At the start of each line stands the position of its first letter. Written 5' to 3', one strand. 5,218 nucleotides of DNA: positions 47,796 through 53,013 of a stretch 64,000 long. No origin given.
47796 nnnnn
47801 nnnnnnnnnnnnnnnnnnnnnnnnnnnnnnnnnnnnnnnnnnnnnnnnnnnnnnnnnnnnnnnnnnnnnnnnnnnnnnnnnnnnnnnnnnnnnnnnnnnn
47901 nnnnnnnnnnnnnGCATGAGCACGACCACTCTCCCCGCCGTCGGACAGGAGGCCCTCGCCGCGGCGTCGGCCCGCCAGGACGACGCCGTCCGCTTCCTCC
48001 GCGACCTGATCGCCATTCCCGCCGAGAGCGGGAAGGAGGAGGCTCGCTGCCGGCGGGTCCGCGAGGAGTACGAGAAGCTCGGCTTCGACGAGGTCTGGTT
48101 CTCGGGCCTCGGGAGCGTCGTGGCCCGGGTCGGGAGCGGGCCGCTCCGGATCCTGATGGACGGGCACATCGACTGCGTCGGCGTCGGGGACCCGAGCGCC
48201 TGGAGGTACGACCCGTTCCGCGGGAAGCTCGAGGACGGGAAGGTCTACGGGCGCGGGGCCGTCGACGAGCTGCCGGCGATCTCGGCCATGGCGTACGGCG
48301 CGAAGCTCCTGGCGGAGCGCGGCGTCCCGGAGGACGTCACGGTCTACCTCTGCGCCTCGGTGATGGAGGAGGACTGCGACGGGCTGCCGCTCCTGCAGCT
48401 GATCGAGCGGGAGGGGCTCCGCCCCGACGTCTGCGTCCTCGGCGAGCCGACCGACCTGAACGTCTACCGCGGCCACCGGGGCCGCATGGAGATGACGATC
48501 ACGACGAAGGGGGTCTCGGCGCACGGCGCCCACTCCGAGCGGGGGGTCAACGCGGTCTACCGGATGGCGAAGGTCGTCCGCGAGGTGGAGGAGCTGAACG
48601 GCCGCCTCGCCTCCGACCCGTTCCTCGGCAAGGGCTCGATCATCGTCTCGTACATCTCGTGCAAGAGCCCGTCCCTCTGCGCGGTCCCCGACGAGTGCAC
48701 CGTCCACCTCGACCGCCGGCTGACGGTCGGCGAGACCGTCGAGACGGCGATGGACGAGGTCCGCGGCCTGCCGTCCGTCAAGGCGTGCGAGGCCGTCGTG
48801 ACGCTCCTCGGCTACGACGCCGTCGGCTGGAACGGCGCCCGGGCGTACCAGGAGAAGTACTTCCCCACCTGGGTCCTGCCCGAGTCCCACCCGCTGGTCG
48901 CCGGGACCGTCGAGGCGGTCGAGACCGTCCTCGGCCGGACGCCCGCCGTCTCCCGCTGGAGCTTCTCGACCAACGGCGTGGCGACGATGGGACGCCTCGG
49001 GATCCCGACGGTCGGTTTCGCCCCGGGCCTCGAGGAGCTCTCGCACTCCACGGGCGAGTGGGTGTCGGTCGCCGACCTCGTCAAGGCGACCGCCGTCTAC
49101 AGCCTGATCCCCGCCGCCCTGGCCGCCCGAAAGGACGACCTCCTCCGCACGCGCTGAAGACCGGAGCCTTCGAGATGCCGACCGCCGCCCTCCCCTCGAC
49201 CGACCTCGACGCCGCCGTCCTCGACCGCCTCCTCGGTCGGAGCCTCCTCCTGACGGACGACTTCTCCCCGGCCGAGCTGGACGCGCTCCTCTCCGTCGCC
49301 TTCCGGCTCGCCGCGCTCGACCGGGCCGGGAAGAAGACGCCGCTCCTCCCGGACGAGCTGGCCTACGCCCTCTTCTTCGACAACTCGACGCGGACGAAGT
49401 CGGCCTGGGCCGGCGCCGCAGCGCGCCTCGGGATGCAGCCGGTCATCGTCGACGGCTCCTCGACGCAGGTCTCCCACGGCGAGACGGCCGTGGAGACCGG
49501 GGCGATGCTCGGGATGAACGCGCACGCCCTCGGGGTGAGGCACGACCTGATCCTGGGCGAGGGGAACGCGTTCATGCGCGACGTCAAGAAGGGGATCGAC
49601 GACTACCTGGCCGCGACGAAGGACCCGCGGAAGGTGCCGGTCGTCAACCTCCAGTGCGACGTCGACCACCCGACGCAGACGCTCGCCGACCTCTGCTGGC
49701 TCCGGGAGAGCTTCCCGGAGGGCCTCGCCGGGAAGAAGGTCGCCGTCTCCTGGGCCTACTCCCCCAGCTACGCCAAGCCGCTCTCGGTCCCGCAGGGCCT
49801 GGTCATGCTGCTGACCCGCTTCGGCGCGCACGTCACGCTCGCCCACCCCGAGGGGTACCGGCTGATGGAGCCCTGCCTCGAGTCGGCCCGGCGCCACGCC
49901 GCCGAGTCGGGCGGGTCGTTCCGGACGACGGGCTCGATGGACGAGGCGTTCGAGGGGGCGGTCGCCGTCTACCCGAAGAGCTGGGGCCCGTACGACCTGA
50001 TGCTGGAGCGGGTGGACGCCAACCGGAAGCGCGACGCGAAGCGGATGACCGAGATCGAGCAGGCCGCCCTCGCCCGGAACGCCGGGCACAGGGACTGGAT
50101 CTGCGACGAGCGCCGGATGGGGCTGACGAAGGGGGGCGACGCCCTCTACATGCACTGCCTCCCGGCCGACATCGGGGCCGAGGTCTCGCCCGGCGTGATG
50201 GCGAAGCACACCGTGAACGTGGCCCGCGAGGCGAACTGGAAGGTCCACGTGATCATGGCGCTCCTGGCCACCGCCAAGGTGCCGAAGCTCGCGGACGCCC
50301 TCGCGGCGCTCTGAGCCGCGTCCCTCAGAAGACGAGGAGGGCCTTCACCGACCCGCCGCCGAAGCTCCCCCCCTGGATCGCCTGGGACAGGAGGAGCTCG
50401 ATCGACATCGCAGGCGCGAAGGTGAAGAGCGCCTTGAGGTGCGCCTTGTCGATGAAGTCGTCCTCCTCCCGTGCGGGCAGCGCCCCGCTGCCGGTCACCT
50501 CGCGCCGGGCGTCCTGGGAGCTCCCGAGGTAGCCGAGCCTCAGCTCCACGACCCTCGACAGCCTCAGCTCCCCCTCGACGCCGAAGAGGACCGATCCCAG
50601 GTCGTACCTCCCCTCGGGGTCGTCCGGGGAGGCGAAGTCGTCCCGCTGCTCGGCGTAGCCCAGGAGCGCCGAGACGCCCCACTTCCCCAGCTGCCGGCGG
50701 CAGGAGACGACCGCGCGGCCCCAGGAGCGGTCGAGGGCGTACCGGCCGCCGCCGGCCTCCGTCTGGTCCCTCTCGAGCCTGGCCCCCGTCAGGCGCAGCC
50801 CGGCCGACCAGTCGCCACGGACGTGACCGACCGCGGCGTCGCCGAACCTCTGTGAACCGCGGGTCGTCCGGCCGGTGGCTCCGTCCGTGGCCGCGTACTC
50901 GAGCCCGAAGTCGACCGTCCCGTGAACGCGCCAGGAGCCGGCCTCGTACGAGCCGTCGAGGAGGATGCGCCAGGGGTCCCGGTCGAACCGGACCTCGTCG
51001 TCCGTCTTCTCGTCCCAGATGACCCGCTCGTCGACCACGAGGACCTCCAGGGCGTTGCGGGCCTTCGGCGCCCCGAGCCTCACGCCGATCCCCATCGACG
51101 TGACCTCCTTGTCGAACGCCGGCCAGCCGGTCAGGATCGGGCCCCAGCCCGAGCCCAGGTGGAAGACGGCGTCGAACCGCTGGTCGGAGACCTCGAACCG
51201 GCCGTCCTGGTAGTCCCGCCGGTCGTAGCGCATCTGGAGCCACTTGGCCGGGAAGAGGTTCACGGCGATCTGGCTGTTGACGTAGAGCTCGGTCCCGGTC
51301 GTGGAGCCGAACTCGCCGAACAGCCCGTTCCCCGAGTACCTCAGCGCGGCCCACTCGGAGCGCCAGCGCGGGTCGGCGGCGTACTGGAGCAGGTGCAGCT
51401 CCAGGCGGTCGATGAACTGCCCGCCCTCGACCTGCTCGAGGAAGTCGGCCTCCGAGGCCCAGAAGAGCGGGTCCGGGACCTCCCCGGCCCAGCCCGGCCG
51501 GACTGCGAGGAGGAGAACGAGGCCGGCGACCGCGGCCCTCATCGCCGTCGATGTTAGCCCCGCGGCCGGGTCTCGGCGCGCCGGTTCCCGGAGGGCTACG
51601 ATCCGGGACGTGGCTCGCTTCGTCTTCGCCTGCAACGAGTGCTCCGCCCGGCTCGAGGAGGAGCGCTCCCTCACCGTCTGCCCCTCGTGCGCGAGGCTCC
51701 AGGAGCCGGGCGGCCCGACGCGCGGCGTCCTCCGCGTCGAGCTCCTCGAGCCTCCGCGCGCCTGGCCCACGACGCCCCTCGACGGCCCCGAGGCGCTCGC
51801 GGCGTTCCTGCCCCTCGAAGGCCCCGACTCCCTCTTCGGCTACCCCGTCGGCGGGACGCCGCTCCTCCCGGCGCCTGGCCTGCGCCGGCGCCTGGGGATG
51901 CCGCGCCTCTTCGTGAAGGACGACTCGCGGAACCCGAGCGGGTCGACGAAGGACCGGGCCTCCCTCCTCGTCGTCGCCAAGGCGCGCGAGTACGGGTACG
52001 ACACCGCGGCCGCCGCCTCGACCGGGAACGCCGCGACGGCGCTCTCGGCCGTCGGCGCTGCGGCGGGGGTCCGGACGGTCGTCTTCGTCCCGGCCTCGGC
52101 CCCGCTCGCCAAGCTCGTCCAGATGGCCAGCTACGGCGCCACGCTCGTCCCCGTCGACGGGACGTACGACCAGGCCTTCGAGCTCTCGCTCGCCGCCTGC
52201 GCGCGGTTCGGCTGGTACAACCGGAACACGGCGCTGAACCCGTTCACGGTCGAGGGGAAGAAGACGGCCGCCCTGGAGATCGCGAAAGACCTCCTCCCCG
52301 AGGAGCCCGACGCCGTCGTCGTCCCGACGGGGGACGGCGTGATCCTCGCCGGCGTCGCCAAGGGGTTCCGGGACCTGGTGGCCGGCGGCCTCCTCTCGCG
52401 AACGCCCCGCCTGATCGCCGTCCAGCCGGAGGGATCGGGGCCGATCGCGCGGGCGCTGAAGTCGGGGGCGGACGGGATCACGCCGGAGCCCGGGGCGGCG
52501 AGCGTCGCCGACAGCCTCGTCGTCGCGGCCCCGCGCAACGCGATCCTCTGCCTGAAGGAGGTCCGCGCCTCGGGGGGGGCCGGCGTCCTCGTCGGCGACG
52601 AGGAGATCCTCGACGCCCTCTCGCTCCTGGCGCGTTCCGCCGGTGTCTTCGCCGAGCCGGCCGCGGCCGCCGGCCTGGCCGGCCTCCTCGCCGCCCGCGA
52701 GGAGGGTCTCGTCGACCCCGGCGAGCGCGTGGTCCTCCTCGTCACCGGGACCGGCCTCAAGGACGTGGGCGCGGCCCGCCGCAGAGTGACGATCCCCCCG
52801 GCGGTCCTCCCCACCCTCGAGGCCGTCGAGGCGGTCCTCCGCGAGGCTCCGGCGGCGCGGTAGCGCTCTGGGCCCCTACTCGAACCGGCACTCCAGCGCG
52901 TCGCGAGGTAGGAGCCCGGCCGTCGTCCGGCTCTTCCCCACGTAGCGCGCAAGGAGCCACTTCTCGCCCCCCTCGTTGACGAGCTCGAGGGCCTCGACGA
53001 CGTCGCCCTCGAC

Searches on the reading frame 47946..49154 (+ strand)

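Call 21: search_protein_families(library=ncbifam, proteins=[window:47946-49154:+], max_evalue=1e-10)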
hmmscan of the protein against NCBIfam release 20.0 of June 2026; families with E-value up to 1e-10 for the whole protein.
window:47946-49154:+ (403 aa): 31 families (the best 25 are shown)
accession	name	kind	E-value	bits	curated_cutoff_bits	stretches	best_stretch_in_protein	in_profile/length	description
NF009555.0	PRK13004.1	equivalog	4.4e-143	476.9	321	1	4-394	7-397/399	YgeY family selenium metabolism-linked hydrolase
TIGR03526.1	selenium_YgeY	hypoth_equivalog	1.1e-138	462.3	321.5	1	5-390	6-391/395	YgeY family selenium metabolism-linked hydrolase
TIGR01910.1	DapE-ArgE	subfamily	2.5e-47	161.9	217.6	1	16-384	2-373/373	ArgE/DapE family deacylase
NF006399.0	PRK08651.1-2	equivalog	7.6e-36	124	381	1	12-216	4-215/405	succinyl-diaminopimelate desuccinylase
NF005373.0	PRK06915.1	equivalog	1.4e-34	119.7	428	1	63-387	89-412/422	peptidase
TIGR01892.1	AcOrn-deacetyl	equivalog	1.7e-34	119.4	297.7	1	56-384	42-360/365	acetylornithine deacetylase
TIGR01900.1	dapE-gram_pos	equivalog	1e-32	113.4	304.2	1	13-385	4-346/351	succinyl-diaminopimelate desuccinylase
NF005710.0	PRK07522.1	subfamily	3.3e-32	112.1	412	1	14-383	10-379/391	acetylornithine deacetylase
NF009557.0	PRK13009.1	equivalog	1e-31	110.4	284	1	13-388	4-370/377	succinyl-diaminopimelate desuccinylase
NF006365.0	PRK08588.1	subfamily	1.7e-31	109.9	289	1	10-258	5-257/383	succinyl-diaminopimelate desuccinylase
NF006400.0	PRK08651.1-3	equivalog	2.3e-31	109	374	1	58-393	75-407/410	succinyl-diaminopimelate desuccinylase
NF009558.0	PRK13013.1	equivalog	3.8e-30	104.9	428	1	69-216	89-238/429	acetylornithine deacetylase/succinyl-diaminopimelate desuccinylase family protein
NF005306.0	PRK06837.1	subfamily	8.3e-28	97.4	376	1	69-384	100-413/427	ArgE/DapE family deacylase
NF003367.0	PRK04443.1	equivalog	5.3e-27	95.1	363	1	9-387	4-340/349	[LysW]-lysine hydrolase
NF006398.0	PRK08651.1-1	equivalog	1.4e-25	90.2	439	1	9-388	9-395/403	succinyl-diaminopimelate desuccinylase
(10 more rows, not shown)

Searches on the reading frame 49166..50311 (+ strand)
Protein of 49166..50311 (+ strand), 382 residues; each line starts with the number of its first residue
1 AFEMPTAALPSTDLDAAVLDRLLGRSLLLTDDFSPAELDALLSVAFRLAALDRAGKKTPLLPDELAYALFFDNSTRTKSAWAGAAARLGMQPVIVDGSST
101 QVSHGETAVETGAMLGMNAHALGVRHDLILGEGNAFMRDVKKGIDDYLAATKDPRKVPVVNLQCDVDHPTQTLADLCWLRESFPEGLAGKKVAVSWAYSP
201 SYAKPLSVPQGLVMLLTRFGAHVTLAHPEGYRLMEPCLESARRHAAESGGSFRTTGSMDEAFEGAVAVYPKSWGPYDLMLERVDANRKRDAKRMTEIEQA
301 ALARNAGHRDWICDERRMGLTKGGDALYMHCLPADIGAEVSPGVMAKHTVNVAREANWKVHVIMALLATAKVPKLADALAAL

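Call 21: search_protein_families(library=ncbifam, proteins=[window:49166-50311:+], max_evalue=1e-10)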
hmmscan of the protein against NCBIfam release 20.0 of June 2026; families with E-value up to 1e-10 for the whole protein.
window:49166-50311:+ (382 aa): 11 families
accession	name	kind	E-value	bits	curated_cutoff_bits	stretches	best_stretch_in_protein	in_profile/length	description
NF005538.0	PRK07200.1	equivalog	1.6e-110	369.9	453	1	15-380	12-385/396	knotted carbamoyltransferase YgeW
TIGR03316.1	ygeW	equivalog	3.8e-101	338.8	500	1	15-381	9-383/391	knotted carbamoyltransferase YgeW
NF003384.0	PRK04523.1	equivalog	1.2e-45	156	288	1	26-369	5-331/336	N-acetylornithine carbamoyltransferase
NF001986.0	PRK00779.1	subfamily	3.6e-32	111.7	306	1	24-369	5-302/307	ornithine carbamoyltransferase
TIGR00658.1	orni_carb_tr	equivalog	4.7e-32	111.4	280.85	1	25-368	1-300/304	ornithine carbamoyltransferase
TIGR04384.1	putr_carbamoyl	exception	7.2e-27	94.4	500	1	29-374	4-310/330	putrescine carbamoyltransferase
NF002032.1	PRK00856.1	equivalog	8e-25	87.6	263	1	26-369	2-295/297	aspartate carbamoyltransferase catalytic subunit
TIGR00670.1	asp_carb_tr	equivalog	4.7e-23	81.8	236.95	1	26-369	2-301/304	aspartate carbamoyltransferase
NF003286.0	PRK04284.1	subfamily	1.2e-17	64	515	1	22-347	4-291/332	ornithine carbamoyltransferase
NF011380.0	PRK14805.1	equivalog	7e-17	61.4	421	1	27-369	4-298/302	ornithine carbamoyltransferase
NF009213.0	PRK12562.1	subfamily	3.9e-12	46.2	559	1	28-334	10-277/334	ornithine carbamoyltransferase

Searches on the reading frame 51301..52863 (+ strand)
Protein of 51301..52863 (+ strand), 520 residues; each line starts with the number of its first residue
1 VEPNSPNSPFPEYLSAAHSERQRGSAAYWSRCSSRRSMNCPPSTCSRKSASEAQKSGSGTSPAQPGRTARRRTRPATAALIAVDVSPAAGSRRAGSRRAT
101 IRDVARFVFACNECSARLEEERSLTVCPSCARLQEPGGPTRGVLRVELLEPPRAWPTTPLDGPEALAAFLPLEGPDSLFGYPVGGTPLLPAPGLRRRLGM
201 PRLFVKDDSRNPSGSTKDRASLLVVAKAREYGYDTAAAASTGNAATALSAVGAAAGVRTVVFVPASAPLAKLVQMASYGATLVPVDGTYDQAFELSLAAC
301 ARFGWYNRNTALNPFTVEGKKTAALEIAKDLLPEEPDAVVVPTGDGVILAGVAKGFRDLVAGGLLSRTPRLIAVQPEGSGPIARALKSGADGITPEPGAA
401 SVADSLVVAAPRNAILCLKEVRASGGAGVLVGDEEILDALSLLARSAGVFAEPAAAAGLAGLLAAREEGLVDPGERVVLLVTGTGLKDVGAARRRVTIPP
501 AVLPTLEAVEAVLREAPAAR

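Call 11: search_protein_families(library=ncbifam, proteins=[window:51301-52863:+], max_evalue=0.00001)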
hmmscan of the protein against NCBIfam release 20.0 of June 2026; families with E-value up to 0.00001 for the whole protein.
window:51301-52863:+ (520 aa): 34 families (the best 25 are shown)
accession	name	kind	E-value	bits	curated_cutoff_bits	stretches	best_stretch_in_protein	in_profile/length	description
NF006050.0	PRK08197.1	equivalog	1.2e-72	244.9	303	1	168-489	63-385/406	threonine synthase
NF004170.0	PRK05638.1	equivalog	1.1e-55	189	421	1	184-500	65-371/442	threonine synthase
NF004996.0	PRK06381.1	equivalog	3.6e-47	160.9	266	1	184-484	14-317/319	threonine synthase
TIGR00260.1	thrC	equivalog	4.6e-47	160.8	167.1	1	183-488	20-338/340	threonine synthase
NF005035.0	PRK06450.1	equivalog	1e-43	149.5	301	1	205-487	69-336/338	threonine synthase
NF006205.0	PRK08329.1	equivalog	6.7e-40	137.1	358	1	203-487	74-345/347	threonine synthase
NF006094.0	PRK08246.1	subfamily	6.4e-31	107.9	331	1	206-484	42-302/310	serine/threonine dehydratase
TIGR01127.1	ilvA_1Cterm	equivalog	2e-23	83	378.75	1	206-484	20-284/380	threonine ammonia-lyase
NF006390.0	PRK08639.1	equivalog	9.1e-21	74.3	421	1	186-484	26-313/418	threonine ammonia-lyase IlvA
TIGR03844.1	cysteate_syn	equivalog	1.9e-20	73.1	324.9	1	209-498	93-392/398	cysteate synthase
NF005600.0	PRK07334.1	equivalog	1.7e-18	66.4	496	1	202-484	44-310/408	threonine ammonia-lyase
NF045641.2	BHydaspDhtseBhcB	equivalog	2.8e-18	66.1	550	1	186-484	21-303/312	beta-hydroxyaspartate dehydratase BhcB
NF004771.0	PRK06110.1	equivalog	2.9e-18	66.1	317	1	185-485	21-306/323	threonine dehydratase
NF005680.0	PRK07476.1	equivalog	4.9e-18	65.2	413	1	183-487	21-312/326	hydroxyectoine utilization dehydratase EutB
NF005292.0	PRK06815.1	equivalog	9.6e-18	64.3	371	1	184-484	20-306/320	threonine/serine dehydratase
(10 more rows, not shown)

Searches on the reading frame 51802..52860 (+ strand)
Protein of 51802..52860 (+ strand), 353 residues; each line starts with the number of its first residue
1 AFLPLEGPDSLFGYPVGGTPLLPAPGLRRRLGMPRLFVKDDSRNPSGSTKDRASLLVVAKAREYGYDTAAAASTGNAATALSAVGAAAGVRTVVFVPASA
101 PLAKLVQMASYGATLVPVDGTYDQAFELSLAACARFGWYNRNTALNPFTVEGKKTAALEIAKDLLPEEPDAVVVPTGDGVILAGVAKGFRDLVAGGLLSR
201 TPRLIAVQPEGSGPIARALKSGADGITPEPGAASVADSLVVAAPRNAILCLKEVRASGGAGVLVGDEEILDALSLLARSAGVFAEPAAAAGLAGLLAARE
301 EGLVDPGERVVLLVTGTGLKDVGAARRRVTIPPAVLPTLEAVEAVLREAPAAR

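Call 62: search_protein_families(library=pfam, proteins=[window:51802-52860:+], max_evalue=0.001)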
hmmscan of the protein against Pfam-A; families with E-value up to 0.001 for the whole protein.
window:51802-52860:+ (353 aa): 1 family
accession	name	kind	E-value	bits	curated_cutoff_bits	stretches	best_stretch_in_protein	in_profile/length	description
PF00291.31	PALP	-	3.5e-74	250.2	35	1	16-316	5-295/295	Pyridoxal-phosphate dependent enzyme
